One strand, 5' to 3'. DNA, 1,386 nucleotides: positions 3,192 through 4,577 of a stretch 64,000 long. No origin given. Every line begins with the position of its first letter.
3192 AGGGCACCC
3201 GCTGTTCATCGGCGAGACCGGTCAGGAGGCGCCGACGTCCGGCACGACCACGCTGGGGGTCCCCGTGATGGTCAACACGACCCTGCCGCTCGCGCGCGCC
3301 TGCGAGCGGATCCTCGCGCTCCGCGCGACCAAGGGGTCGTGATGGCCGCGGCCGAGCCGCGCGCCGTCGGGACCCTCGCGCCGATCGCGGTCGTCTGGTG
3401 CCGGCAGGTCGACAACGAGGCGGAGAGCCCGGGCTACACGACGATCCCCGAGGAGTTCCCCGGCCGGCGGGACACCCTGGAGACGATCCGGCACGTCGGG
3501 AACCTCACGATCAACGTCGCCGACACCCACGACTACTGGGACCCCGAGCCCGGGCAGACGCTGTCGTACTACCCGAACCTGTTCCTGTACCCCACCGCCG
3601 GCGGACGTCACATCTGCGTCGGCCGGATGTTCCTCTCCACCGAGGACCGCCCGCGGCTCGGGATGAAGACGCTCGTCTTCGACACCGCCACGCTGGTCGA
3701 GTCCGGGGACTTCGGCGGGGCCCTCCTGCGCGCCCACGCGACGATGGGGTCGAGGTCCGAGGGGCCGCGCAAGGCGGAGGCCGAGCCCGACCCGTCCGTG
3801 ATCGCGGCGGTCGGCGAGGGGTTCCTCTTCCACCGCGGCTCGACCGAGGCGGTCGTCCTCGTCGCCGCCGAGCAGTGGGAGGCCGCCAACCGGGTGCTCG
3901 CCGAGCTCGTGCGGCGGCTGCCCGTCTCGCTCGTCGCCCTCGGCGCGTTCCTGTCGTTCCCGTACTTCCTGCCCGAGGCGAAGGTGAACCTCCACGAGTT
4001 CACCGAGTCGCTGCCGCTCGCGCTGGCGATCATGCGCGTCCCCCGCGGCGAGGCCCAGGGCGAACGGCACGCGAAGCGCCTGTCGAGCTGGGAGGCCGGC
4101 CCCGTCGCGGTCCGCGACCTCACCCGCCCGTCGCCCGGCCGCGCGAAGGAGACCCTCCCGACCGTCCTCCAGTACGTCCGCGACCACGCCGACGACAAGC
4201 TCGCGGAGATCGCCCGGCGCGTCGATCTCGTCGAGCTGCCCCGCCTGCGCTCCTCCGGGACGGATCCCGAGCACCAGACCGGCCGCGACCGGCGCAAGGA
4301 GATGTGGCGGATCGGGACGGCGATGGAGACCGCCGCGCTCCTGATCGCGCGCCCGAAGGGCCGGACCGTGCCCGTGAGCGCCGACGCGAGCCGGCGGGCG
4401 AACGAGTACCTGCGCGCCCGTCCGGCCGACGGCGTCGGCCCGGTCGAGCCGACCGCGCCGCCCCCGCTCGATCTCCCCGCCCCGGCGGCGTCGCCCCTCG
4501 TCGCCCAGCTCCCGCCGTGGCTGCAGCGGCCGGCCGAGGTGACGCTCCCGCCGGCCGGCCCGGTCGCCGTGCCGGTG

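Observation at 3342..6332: Giant coiled-coil protein whose annotated ORF is over-extended; true start overlaps the upstream stop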

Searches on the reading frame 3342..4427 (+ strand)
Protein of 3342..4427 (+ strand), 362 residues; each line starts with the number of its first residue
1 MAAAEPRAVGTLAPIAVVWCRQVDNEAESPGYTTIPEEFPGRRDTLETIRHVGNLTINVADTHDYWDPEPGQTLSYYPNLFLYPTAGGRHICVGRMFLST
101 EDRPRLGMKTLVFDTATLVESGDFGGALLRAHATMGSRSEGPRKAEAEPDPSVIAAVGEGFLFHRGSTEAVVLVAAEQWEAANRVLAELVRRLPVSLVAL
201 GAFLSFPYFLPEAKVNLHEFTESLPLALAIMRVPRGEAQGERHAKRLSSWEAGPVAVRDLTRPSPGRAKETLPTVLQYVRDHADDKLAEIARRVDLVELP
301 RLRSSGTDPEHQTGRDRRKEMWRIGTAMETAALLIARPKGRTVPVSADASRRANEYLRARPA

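Call 20: search_solved_structures(query=A2, max_evalue=10)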
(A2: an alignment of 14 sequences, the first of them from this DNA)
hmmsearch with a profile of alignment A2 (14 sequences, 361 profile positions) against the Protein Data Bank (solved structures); distinct sequences matched with E-value up to 10: 0.

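Call 26: search_protein_representatives(protein=window:3342-4427:+)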
Query: 362 residues. Proteins with E-value up to 0.001 (for the whole library): 46; up to 1e-10: 42; up to 1e-30: 40. The best 46 are listed.
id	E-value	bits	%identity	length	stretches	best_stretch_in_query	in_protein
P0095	1.3e-171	587.0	73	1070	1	10-362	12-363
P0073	5.9e-171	584.8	72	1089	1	1-362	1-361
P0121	3.1e-163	559.4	70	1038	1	1-361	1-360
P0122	8.6e-159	544.8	69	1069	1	8-361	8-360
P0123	5.2e-157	538.9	67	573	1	5-359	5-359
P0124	6.7e-157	538.6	68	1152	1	4-360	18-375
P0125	5.0e-156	535.7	68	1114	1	8-360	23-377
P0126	8.0e-156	535.0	69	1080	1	3-361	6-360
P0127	5.2e-154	529.1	66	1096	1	1-361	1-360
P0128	8.6e-154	528.3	68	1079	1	11-360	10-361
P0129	1.1e-151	521.4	67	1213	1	10-360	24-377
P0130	2.7e-151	520.1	67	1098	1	10-360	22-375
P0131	5.4e-150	515.9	66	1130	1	7-360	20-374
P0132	3.0e-148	510.1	65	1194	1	10-360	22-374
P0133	8.3e-145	498.8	65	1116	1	15-360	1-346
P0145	2.1e-118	412.0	54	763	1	8-362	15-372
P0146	2.7e-118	411.6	55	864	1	11-359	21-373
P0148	2.5e-92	326.2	47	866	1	2-360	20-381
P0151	2.5e-78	280.2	47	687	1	15-331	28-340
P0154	1.5e-63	231.6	42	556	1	16-332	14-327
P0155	1.3e-60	221.9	38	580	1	16-349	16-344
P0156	9.3e-58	212.5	37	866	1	11-345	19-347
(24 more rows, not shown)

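Call 27: predict_structure(alignment_id=A2)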
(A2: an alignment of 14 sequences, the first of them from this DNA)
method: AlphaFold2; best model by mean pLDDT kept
length: 362 residues; sequences in the alignment: 14
mean_pLDDT: 45.1   pTM: 0.45
mean pLDDT of the five models: 45.1, 42.2, 40.9, 39.9, 32.1
residues with pLDDT >= 90: 0; 70-90: 30; 50-70: 88; < 50: 244
segments of 3 or more residues with pLDDT < 50: 1-10, 26-31, 58-63, 137-189, 193-357, 359-362
pLDDT, mean of each block of 10 residues (from residue 1): 32 72 49 65 69 51 56 61 62 69 66 71 62 55 31 26 23 27 46 42 35 36 38 36 44 35 33 29 43 40 37 38 32 31 39 45 32
secondary structure, 60 per line:
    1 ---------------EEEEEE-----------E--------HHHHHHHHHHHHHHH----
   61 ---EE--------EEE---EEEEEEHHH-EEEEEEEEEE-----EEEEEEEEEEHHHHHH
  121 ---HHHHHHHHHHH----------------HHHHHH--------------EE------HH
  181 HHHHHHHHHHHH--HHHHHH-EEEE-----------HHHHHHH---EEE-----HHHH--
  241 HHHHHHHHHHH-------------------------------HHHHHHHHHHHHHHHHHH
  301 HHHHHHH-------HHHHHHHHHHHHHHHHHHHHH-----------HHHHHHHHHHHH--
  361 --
elements in order: E16-21 H42-56 E74-76 E80-85 E90-99 E105-114 H115-120 H124-134 H151-156 H179-192 H195-200 E202-205 H217-223 E227-229 H235-238 H241-251 H283-307 H315-335 H347-358

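Call 36: predict_structure(alignment_id=A3)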
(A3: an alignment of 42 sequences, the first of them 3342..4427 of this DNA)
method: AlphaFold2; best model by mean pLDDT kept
length: 362 residues; sequences in the alignment: 42
mean_pLDDT: 88.2   pTM: 0.89
mean pLDDT of the five models: 88.2, 87.9, 87.2, 87.0, 85.8
residues with pLDDT >= 90: 244; 70-90: 80; 50-70: 26; < 50: 12
segments of 3 or more residues with pLDDT < 50: 1-8, 25-28
pLDDT, mean of each block of 10 residues (from residue 1): 46 90 59 80 94 89 81 93 95 95 90 96 95 79 74 95 91 96 97 97 96 90 93 94 95 95 72 94 95 96 77 89 96 85 85 91 74
secondary structure, 60 per line:
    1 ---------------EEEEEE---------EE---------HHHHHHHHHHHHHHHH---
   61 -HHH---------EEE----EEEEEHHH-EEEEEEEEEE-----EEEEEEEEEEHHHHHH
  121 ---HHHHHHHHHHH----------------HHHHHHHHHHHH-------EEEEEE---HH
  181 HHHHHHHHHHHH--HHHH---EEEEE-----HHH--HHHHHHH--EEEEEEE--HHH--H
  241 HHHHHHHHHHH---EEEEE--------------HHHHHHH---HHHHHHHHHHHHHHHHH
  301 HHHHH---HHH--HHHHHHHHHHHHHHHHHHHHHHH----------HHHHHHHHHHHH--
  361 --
elements in order: E16-21 H42-57 E74-76 E81-85 E90-99 E105-114 H115-120 H124-134 H151-162 E170-175 H179-192 H195-198 E202-206 H217-223 E226-232 H240-251 E255-259 H274-280 H284-305 H314-336 H347-358

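Call 38: fold_search(model_id=the predicted structure, library=pdb)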
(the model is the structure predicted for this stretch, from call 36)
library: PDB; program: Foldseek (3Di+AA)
matches with E <= 10: 1172; with E <= 0.001: 0
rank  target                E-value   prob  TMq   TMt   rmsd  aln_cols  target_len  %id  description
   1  7mge_C                1.9e-03  0.38  0.17  0.17  19.6       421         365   11  Structure of C9orf72:SMCR8:WDR41 in complex with ARF1 (released 2021-06-23)
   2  1h0k_A                7.2e-02  0.15  0.16  0.16  17.4       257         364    6  Enoyl thioester reductase 2 (released 2003-06-26)
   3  1gu7_A                9.0e-02  0.13  0.16  0.15  17.0       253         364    7  Enoyl thioester reductase from Candida tropicalis (released 2003-03-13)
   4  5lb9_A                1.1e-01  0.13  0.15  0.15  16.2       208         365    8  Structure of the T175V Etr1p mutant in the monoclinic form P21 (released 2017-05-10)
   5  1oj5_A                1.5e-01  0.47  0.15  0.41   8.5       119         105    8  Crystal structure of the Nco-A1 PAS-B domain bound to the STAT6 transactivation domain LXXLL motif (released 2004-02-12)
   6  6bym_A                2.1e-01  0.16  0.08  0.14  10.2        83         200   14  Crystal structure of the sterol-bound second StART domain of yeast Lam4 (released 2018-01-17)
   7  4rvu_C                2.6e-01  0.04  0.11  0.12  21.4       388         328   11  The native structure of mycobacterial Rv1454c complexed with NADPH (released 2015-06-24)
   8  8yqg_A                3.2e-01  0.33  0.18  0.36  11.4       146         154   12  Dimeric structure of the Longin domain from a Lokiarchaeota archaeon Roadblock-Longin protein (released 2025-03-26)
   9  3w9k                  3.2e-01  0.06  0.09  0.19  15.1       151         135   10  Crystal structure of thermoacidophile-specific protein STK_08120 complexed with myristic acid (released 2013-07-17)
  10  8hb9_AAA              3.4e-01  0.05  0.13  0.12  16.7       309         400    6  Crystal Structure of Human IDH1 R132H Mutant in Complex with NADPH and Compound IHMT-IDH1-053 (released 2023-05-24)
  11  8bay_B                3.4e-01  0.04  0.12  0.11  20.8       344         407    6  Crystal Structure of IDH1 variant R132C S280F in complex with NADPH, Ca2+ and 3-butyl-2-oxoglutarate (released 2022-11-02)
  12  4b7c_H                3.6e-01  0.04  0.14  0.15  15.9       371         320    8  Crystal structure of hypothetical protein PA1648 from Pseudomonas aeruginosa. (released 2013-01-09)
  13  6byd                  3.8e-01  0.11  0.08  0.13   9.5        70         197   14  Crystal structure of the second StART domain of yeast Lam4 (released 2018-01-31)
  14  6pay_D                3.8e-01  0.06  0.14  0.13  16.0       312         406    6  Structure of HsICDH1:Mg(II):ICT:NADPH(50%) complex reveals structural basis for observation of half-sites reactivity (released 2019-09-18)
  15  8fru_D                3.8e-01  0.05  0.14  0.16  19.1       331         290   11  60S subunit of the Giardia lamblia 80S ribosome (released 2024-01-31)
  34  4zy8_A                6.6e-01  0.20  0.17  0.33   6.8       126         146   10  K. lactis Lst4 longin domain (released 2016-04-13)
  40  4zy8_D                7.8e-01  0.14  0.15  0.30  10.5       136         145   12  K. lactis Lst4 longin domain (released 2016-04-13)
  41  4zy8_B                7.8e-01  0.12  0.14  0.26   8.6       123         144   10  K. lactis Lst4 longin domain (released 2016-04-13)
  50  8yqg_B                8.7e-01  0.14  0.15  0.30  11.7       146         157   11  Dimeric structure of the Longin domain from a Lokiarchaeota archaeon Roadblock-Longin protein (released 2025-03-26)
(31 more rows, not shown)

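Call 40: find_related_loci(query=A3, collection=genome_contigs, flank=6000)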
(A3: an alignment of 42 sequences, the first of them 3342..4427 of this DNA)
Query A3 (362 aa) in genome_contigs; peptide patterns used: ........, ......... (x = any residue, [..] = any of these).
154 stretches matched a pattern; 152 encode a relative of the query (tblastn E <= 1e-3); the best 80 are kept; 80 distinct loci.
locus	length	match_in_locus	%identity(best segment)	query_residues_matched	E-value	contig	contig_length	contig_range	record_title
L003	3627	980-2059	77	1-361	0e+0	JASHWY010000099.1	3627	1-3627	MAG: Thermoplasmata archaeon isolate JOPF243 JOPF_A10C_contig_143674, whole genome shotgun sequence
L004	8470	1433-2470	79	12-358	0e+0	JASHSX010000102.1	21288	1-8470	MAG: Thermoplasmata archaeon isolate JOPF138 JOPF_A14C_contig_83409, whole genome shotgun sequence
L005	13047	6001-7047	77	12-361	0e+0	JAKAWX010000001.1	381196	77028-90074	MAG: Thermoplasmata archaeon isolate YP4.bin89 NODE_13_length_381196_cov_4.217181, whole genome shotgun sequence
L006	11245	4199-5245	77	12-361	0e+0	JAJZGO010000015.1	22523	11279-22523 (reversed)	MAG: Thermoplasmata archaeon isolate LL4.bin73 NODE_2035_length_22523_cov_2.832158, whole genome shotgun sequence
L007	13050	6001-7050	73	12-362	1e-179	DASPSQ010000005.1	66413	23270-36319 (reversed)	MAG TPA_asm: Thermoplasmata archaeon isolate SMAG_U12255 k141_1790044, whole genome shotgun sequence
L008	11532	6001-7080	73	1-360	2e-179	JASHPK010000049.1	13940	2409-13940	MAG: Thermoplasmata archaeon isolate JOPF047 JOPF_A10C_contig_236992, whole genome shotgun sequence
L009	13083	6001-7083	71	1-362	7e-179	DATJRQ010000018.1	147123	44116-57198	MAG TPA_asm: Thermoplasmata archaeon isolate SMAG_U14971 k141_3627104, whole genome shotgun sequence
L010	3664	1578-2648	75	4-362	0e+0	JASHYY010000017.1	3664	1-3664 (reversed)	MAG: Thermoplasmata archaeon isolate JOPF295 JOPF_A14C_contig_17421, whole genome shotgun sequence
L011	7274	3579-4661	72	1-362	4e-179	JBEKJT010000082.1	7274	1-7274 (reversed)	MAG: Thermoplasmata archaeon isolate SPRUCE 32 SPRUCE_32_82, whole genome shotgun sequence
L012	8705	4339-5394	73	8-360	3e-178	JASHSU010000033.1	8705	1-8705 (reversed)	MAG: Thermoplasmata archaeon isolate JOPF135 JOPF_AWAY_contig_236962, whole genome shotgun sequence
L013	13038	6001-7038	75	14-360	3e-178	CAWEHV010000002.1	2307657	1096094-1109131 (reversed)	MAG: uncultured Thermoplasmata archaeon isolate MFD09222.bin.1.12 genome assembly, contig: contig_47939, whole genome sh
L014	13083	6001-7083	73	1-361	5e-177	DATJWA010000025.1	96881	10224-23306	MAG TPA_asm: Thermoplasmata archaeon isolate SMAG_U15087 k141_1646336, whole genome shotgun sequence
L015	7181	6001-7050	75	12-362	4e-178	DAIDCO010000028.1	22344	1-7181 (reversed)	MAG TPA_asm: bacterium isolate clean3188 NODE_28_length_22344_cov_8.143172, whole genome shotgun sequence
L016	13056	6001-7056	72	11-362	2e-177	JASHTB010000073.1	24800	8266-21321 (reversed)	MAG: Thermoplasmata archaeon isolate JOPF142 JOPF_A102_contig_70516, whole genome shotgun sequence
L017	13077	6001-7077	73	1-362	6e-177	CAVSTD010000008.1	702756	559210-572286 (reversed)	MAG: uncultured Thermoplasmata archaeon isolate MFD09222.bin.2.158 genome assembly, contig: contig_49020, whole genome s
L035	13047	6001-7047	75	13-361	3e-173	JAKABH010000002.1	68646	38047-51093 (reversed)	MAG: Thermoplasmata archaeon isolate WH2.bin150 NODE_540_length_68646_cov_17.003488, whole genome shotgun sequence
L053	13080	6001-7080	68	1-361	1e-167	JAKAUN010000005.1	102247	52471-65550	MAG: Thermoplasmata archaeon isolate YP3.bin39 NODE_226_length_102247_cov_4.96614, whole genome shotgun sequence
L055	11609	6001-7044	70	12-361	2e-165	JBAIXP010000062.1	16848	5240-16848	MAG: Thermoplasmata archaeon isolate bin_222 c_000002518250, whole genome shotgun sequence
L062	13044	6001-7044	67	15-360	3e-162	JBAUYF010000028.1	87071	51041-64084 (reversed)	MAG: Thermoplasmata archaeon isolate MFD09290_ilm_asm_bin4 k127_59138, whole genome shotgun sequence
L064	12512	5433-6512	68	1-362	1e-161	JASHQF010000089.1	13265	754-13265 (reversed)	MAG: Thermoplasmata archaeon isolate JOPF068 JOPF_N04C_contig_155588, whole genome shotgun sequence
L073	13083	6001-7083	65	1-361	2e-159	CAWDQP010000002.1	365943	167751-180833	MAG: uncultured Thermoplasmata archaeon isolate MFD03399.bin.2.114 genome assembly, contig: contig_30869, whole genome s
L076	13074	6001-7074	66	6-360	4e-159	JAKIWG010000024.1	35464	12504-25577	MAG: Thermoplasmata archaeon isolate AcS5-116 NODE_3175_length_35464_cov_8.703522, whole genome shotgun sequence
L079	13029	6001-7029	69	19-360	4e-158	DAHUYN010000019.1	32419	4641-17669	MAG TPA_asm: Thermoplasmata archaeon isolate clean271 NODE_19_length_32419_cov_7.541834, whole genome shotgun sequence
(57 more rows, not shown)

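Call 42: find_encoding_contigs(protein=P0155, flank=8000, max_places=2)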
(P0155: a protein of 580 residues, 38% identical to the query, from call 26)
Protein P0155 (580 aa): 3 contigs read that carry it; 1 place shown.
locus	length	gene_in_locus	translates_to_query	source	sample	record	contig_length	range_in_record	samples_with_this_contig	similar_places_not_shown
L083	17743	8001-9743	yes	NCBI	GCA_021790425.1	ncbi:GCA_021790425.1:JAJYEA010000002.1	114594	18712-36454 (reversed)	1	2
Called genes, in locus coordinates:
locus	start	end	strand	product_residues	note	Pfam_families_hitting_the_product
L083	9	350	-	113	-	-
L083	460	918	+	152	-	PF09858:DUF2085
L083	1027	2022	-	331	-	PF06157:DUF973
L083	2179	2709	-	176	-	-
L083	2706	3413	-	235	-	-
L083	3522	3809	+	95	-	-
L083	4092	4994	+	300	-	-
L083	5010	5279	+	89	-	-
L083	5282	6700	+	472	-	PF13519:VWA_2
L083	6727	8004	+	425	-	-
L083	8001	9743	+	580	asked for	-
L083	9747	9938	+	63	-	PF09889:DUF2116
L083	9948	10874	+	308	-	PF01467:CTP_transf_like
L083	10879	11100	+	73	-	-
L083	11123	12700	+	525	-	PF02163:Peptidase_M50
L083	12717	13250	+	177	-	PF13563:2_5_RNA_ligase2, PF02834:LigT_PEase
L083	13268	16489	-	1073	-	PF09286:Pro-kuma_activ, PF00801:PKD (weak), PF18911:PKD_4 (weak), PF00801:PKD, PF18911:PKD_4 (weak), PF13240:Zn_Ribbon_1 (faint)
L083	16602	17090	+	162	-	PF10604:Polyketide_cyc2 (weak), PF08327:AHSA1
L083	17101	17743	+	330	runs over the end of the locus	PF01557:FAA_hydrolase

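Call 43: find_encoding_contigs(protein=P0156, flank=8000, max_places=2)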
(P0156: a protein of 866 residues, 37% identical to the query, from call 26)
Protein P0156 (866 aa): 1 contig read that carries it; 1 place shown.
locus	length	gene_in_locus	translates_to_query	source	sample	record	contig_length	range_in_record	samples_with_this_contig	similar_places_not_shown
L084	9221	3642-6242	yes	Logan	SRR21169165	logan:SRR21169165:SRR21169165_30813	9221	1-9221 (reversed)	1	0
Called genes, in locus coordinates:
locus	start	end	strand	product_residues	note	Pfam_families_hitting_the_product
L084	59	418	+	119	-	PF01984:dsDNA_bind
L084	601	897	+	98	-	PF01198:Ribosomal_L31e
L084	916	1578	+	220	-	PF01912:eIF-6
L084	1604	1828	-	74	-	PF00833:Ribosomal_S17e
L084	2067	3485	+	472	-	-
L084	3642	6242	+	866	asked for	-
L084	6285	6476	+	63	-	PF09889:DUF2116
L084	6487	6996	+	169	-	PF01467:CTP_transf_like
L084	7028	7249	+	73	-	-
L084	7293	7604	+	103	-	PF18446:DUF5611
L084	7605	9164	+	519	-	PF02163:Peptidase_M50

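Call 44: find_encoding_contigs(protein=P0148, flank=8000, max_places=2)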
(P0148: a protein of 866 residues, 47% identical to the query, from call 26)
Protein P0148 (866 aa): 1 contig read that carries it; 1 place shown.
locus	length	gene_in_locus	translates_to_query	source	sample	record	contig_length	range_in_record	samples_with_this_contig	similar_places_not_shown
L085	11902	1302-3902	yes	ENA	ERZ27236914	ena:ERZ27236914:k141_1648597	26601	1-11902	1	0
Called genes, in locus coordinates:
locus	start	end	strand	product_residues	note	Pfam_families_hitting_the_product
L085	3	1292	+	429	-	?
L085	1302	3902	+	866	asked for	-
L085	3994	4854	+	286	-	PF12746:GNAT_acetyltran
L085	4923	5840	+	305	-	PF13489:Methyltransf_23, PF08241:Methyltransf_11, PF08242:Methyltransf_12 (weak), PF13649:Methyltransf_25, PF13847:Methyltransf_31 (weak)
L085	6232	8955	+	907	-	-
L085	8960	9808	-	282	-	PF01008:IF-2B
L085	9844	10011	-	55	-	-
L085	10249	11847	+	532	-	PF04055:Radical_SAM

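Call 50: search_protein_families(library=pfam, max_evalue=10, proteins=[window:3342-4427:+])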
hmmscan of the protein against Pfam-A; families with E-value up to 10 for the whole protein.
window:3342-4427:+ (362 aa): 0 families
